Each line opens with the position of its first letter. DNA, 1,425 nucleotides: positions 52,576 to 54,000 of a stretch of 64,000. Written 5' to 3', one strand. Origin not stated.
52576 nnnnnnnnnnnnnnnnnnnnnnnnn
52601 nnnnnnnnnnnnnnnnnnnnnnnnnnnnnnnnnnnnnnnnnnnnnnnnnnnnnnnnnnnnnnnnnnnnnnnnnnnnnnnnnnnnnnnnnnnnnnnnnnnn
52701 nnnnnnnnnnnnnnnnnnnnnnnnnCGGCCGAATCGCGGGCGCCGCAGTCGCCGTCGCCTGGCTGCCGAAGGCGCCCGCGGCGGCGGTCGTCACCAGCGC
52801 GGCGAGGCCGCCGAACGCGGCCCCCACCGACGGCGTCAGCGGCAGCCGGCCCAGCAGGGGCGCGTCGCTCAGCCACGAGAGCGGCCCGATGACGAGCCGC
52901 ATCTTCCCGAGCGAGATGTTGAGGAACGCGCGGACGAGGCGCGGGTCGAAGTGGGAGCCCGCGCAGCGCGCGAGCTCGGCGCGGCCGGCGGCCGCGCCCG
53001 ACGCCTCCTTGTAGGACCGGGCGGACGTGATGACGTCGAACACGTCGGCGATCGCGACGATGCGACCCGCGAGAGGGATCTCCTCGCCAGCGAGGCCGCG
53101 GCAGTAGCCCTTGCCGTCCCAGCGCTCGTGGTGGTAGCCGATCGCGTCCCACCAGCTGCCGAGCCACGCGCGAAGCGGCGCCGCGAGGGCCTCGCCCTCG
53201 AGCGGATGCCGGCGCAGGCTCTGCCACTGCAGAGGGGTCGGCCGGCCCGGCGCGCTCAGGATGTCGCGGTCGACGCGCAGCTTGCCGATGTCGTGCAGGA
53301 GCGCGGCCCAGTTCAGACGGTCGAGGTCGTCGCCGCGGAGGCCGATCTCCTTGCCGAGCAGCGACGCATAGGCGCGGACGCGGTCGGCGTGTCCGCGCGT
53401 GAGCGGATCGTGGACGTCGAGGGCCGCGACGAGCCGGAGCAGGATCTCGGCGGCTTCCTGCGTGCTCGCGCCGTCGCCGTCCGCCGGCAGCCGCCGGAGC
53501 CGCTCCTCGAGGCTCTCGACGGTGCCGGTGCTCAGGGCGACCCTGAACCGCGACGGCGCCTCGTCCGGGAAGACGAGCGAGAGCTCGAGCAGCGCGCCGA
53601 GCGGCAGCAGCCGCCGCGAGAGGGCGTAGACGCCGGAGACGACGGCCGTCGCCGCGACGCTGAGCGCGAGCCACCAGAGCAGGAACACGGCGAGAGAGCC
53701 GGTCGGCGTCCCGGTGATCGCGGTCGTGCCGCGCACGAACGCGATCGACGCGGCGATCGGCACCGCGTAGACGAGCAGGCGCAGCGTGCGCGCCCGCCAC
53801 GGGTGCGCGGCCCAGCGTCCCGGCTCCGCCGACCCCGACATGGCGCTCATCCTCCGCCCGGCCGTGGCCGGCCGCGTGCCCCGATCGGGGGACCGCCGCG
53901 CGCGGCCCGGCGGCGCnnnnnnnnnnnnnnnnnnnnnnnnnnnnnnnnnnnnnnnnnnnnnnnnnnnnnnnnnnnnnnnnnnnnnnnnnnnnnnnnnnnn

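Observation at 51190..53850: HD-GYP-type phosphodiesterase fused through a third TM segment and a Pro-rich stalk to three extracellular-type Ig/cadherin-like repeats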

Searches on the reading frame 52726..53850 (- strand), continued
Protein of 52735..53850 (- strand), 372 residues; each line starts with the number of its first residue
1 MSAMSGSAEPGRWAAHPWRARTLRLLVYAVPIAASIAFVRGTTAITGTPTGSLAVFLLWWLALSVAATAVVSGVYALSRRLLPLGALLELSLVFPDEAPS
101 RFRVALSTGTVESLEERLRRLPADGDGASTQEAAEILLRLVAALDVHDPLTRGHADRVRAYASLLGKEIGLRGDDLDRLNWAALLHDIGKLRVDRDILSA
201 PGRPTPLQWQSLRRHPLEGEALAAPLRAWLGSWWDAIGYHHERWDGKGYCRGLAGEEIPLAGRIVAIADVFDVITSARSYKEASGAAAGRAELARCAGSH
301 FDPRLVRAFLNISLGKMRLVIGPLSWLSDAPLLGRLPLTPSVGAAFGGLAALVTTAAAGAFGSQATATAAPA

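Call 41: predict_structure(alignment_id=A2)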
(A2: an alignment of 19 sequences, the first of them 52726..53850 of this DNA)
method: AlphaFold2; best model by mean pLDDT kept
length: 375 residues; sequences in the alignment: 19
mean_pLDDT: 73.8   pTM: 0.66
mean pLDDT of the five models: 73.8, 72.6, 72.4, 69.6, 64.5
residues with pLDDT >= 90: 113; 70-90: 129; 50-70: 51; < 50: 82
segments of 3 or more residues with pLDDT < 50: 1-15, 83-106, 279-281, 330-345, 347-349, 358-372
pLDDT, mean of each block of 10 residues (from residue 1): 40 49 70 79 88 89 81 69 48 39 47 79 65 79 80 85 93 90 94 90 89 95 91 97 95 97 96 70 72 90 95 73 55 39 44 48 40 49
secondary structure, 60 per line:
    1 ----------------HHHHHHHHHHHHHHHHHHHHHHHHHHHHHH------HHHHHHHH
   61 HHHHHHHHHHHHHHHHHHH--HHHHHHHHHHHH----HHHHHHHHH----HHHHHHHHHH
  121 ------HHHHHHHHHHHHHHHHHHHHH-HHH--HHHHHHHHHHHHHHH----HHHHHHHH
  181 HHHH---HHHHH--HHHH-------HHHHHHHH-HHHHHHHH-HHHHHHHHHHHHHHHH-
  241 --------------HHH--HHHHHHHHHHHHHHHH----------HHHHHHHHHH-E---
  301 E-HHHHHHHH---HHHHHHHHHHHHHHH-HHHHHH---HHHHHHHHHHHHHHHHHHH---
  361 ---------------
elements in order: H17-46 H53-79 H82-93 H98-106 H111-120 H127-147 H154-168 H173-184 H188-192 H195-198 H206-213 H215-222 H224-239 H260-275 H286-295 H303-310 H314-328 H330-335 H339-357

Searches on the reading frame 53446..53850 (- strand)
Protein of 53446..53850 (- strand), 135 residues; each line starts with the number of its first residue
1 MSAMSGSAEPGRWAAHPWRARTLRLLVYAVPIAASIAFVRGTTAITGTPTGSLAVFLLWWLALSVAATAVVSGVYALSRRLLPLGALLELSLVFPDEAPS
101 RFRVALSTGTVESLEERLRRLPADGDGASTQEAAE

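Call 51: search_protein_representatives(protein=window:53446-53850:-)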
Query: 135 residues. Proteins with E-value up to 0.001 (for the whole library): 1384; up to 1e-10: 547; up to 1e-30: 14. The best 150 are listed.
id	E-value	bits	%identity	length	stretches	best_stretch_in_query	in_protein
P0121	9.5e-75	264.9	99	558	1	1-135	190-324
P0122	2.5e-49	182.8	72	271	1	9-135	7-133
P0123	4.5e-44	165.8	67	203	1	4-135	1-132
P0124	1.0e-43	164.7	72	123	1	11-122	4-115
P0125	1.0e-42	161.4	71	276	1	16-135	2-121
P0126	1.6e-42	160.8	66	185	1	6-123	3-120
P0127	1.2e-39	151.5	60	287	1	3-135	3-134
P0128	1.6e-39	151.1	68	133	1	1-115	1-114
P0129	5.9e-39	149.3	64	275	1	9-126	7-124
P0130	2.6e-38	147.2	60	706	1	7-135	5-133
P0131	1.9e-37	144.4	58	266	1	5-128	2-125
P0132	3.5e-37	143.5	69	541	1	23-135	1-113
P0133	3.2e-35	137.2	66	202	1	8-107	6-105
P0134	2.9e-31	124.4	62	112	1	27-135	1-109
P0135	1.3e-30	122.3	52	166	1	10-133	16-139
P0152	3.7e-22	95.0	49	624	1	7-129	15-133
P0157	1.1e-21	93.4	47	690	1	4-133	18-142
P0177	7.6e-19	84.3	47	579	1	9-125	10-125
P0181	1.0e-18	83.8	43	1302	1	11-124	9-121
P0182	1.2e-18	83.6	44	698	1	7-132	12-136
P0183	2.1e-18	82.9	47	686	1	11-134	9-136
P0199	5.9e-18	81.4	41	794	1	7-128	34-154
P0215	2.4e-17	79.4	44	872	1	10-134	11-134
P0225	7.1e-17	77.9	44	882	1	3-125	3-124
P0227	8.8e-17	77.6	42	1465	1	9-125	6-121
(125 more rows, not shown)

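Call 54: search_protein_families(library=pfam, proteins=[P0152, P0157, P0177, P0182, P0183, P0199, P0215, P0225, P0181, P0227], max_evalue=0.001)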
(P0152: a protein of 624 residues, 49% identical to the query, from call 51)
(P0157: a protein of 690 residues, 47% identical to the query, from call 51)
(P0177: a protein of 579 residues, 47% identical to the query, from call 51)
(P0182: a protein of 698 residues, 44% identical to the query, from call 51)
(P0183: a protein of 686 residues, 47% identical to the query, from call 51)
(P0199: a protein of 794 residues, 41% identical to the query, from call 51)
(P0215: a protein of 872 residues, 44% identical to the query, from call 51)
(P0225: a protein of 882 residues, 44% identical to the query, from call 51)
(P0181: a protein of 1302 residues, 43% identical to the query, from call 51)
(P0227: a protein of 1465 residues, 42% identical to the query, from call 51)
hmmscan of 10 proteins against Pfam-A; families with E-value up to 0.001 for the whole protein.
P0152 (624 aa): 3 families
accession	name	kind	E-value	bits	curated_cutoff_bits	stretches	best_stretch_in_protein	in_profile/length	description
PF13487.12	HD_5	-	4.5e-37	127.9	27.2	1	145-309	4-170/170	HD domain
PF01966.28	HD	-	3.5e-18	66.4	22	1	157-276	3-114/116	HD domain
PF17963.7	Big_9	-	2.1e-14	54.6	23.6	1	539-621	5-89/89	Bacterial Ig domain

P0157 (690 aa): 2 families
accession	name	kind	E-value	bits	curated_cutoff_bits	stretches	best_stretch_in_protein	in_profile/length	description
PF13487.12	HD_5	-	2.8e-33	115.5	27.2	1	154-315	7-170/170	HD domain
PF01966.28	HD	-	1.9e-15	57.6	22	1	163-284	3-116/116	HD domain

P0177 (579 aa): 5 families
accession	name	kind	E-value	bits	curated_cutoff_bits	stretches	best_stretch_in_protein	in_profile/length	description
PF13487.12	HD_5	-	1.9e-38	132.3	27.2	1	143-305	6-170/170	HD domain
PF17963.7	Big_9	-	9.3e-22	78.2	23.6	1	454-540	2-89/89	Bacterial Ig domain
PF17803.7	Cadherin_4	-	1.8e-21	76.8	25.1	2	443-504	1-65/71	Bacterial cadherin-like domain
PF01966.28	HD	-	6e-16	59.2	22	1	153-272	3-114/116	HD domain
PF17892.7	Cadherin_5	-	3.6e-13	49.6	26.5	1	454-541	3-97/98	Cadherin-like domain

P0182 (698 aa): 3 families
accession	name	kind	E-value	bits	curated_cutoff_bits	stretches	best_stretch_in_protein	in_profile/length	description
PF13487.12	HD_5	-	2.6e-34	118.8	27.2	1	148-309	7-170/170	HD domain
PF01966.28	HD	-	7.8e-21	75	22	1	157-278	3-116/116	HD domain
PF00932.25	LTD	-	6.5e-14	52.7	34.3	1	520-646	5-108/109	Lamin Tail Domain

P0183 (686 aa): 2 families
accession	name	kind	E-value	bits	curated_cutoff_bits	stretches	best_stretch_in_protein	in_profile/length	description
PF13487.12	HD_5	-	4.7e-35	121.3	27.2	1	143-307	4-170/170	HD domain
PF01966.28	HD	-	4.8e-19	69.2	22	1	155-276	3-116/116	HD domain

P0199 (794 aa): 6 families
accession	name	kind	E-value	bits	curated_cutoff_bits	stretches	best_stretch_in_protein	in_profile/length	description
PF13487.12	HD_5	-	1.6e-38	132.6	27.2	1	169-331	6-170/170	HD domain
PF17963.7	Big_9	-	3.6e-21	76.3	23.6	1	516-603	1-88/89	Bacterial Ig domain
PF01966.28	HD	-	1.2e-20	74.3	22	1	179-300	3-116/116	HD domain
PF17892.7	Cadherin_5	-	7.3e-17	61.5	26.5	1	516-605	2-97/98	Cadherin-like domain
PF17803.7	Cadherin_4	-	3.8e-10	40.6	25.1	1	515-566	10-64/71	Bacterial cadherin-like domain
PF18019.7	Cas3_HD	-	0.00025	21.6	23.1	1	189-269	40-131/207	Cas3, HD domain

P0215 (872 aa): 5 families
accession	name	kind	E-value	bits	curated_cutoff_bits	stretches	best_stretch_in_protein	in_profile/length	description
PF13487.12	HD_5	-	2.2e-39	135.4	27.2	1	143-305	6-170/170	HD domain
PF17963.7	Big_9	-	2.4e-27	96.1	23.6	2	498-588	1-89/89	Bacterial Ig domain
PF17892.7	Cadherin_5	-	1e-20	73.8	26.5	2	612-686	28-98/98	Cadherin-like domain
PF01966.28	HD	-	7.6e-20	71.8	22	1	153-272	3-114/116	HD domain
PF17803.7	Cadherin_4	-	1.2e-13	51.8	25.1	2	496-557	9-71/71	Bacterial cadherin-like domain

P0225 (882 aa): 7 families
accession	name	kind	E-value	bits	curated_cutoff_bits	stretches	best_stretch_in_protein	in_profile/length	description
PF13487.12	HD_5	-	2.6e-34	118.8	27.2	1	142-304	6-170/170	HD domain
PF17963.7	Big_9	-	4e-18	66.5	23.6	2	476-564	7-86/89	Bacterial Ig domain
PF01966.28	HD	-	5.5e-15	56.1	22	1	152-273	3-116/116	HD domain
PF05345.18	He_PIG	-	2e-13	51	24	1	580-659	8-95/96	Putative Ig domain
PF17803.7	Cadherin_4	-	7.8e-13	49.2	25.1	2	471-524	12-65/71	Bacterial cadherin-like domain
PF17892.7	Cadherin_5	-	1.2e-10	41.5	26.5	1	478-550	10-80/98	Cadherin-like domain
PF00932.25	LTD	-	3.6e-09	37.4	34.3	1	669-800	6-108/109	Lamin Tail Domain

P0181 (1302 aa): 16 families
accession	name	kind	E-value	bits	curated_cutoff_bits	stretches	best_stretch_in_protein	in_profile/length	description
PF13487.12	HD_5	-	7.6e-38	130.3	27.2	1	140-302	6-170/170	HD domain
PF19077.6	Big_13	-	7.8e-31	107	27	1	1136-1207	25-99/102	Bacterial Ig-like domain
PF01966.28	HD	-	2.1e-20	73.5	22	1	150-271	3-116/116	HD domain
PF24421.1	Ig_J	-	7.4e-15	55.4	29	0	877-935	40-101/104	Tip attachment protein J, Ig-like domain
PF17936.7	Big_6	-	2.6e-12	47.3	27.6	0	1146-1204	21-79/83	Bacterial Ig domain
PF13750.12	Big_3_3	-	4.3e-08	33.4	27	0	538-582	6-50/157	Bacterial Ig-like domain (group 3)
PF12245.14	Big_3_2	-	9.6e-08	32.7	23.3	0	637-664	94-121/122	Bacterial Ig-like domain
PF22352.2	K319L-like_PKD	-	3.4e-07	30.6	27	0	535-565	48-78/84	K319L-like, PKD domain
PF05079.17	DUF680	-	1e-06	29.7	24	0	997-1013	17-33/60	Protein of unknown function (DUF680)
PF20164.4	GspA_SrpA_N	-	8.7e-06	26.6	27.4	0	629-662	78-111/117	GspA/SrpA SigLec-like domain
PF14352.11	DUF4402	-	5.3e-05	24.3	25.2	0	510-573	26-85/129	Domain of unknown function (DUF4402)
PF16389.11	DUF4998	-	9.5e-05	22.5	29.1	0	1181-1203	82-104/199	Domain of unknown function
PF07495.19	Y_Y_Y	-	0.00013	22.2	26.6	0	908-928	36-56/65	Y_Y_Y domain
PF14230.11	DUF4333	-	0.00045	20.8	27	0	1054-1069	49-64/78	Domain of unknown function (DUF4333)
PF24893.1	DUF7743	-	0.00046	20.3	27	0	1185-1217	74-106/120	Domain of unknown function (DUF7743)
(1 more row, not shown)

P0227 (1465 aa): 7 families
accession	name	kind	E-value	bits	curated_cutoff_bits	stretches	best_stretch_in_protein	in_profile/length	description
PF00028.23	Cadherin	-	6.7e-38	129.4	28.8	3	768-851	2-90/93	Cadherin domain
PF17963.7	Big_9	-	8.5e-38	129.6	23.6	4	570-658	1-89/89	Bacterial Ig domain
PF13487.12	HD_5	-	1.9e-36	125.8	27.2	1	139-302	5-170/170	HD domain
PF17803.7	Cadherin_4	-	7e-33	113.4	25.1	5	654-723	2-66/71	Bacterial cadherin-like domain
PF01966.28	HD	-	2.9e-19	69.9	22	1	150-271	3-116/116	HD domain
PF00932.25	LTD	-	1.5e-11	45.1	34.3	1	1261-1376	5-108/109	Lamin Tail Domain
PF16184.11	Cadherin_3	-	6e-09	36.3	25.5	0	618-658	65-105/106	Cadherin-like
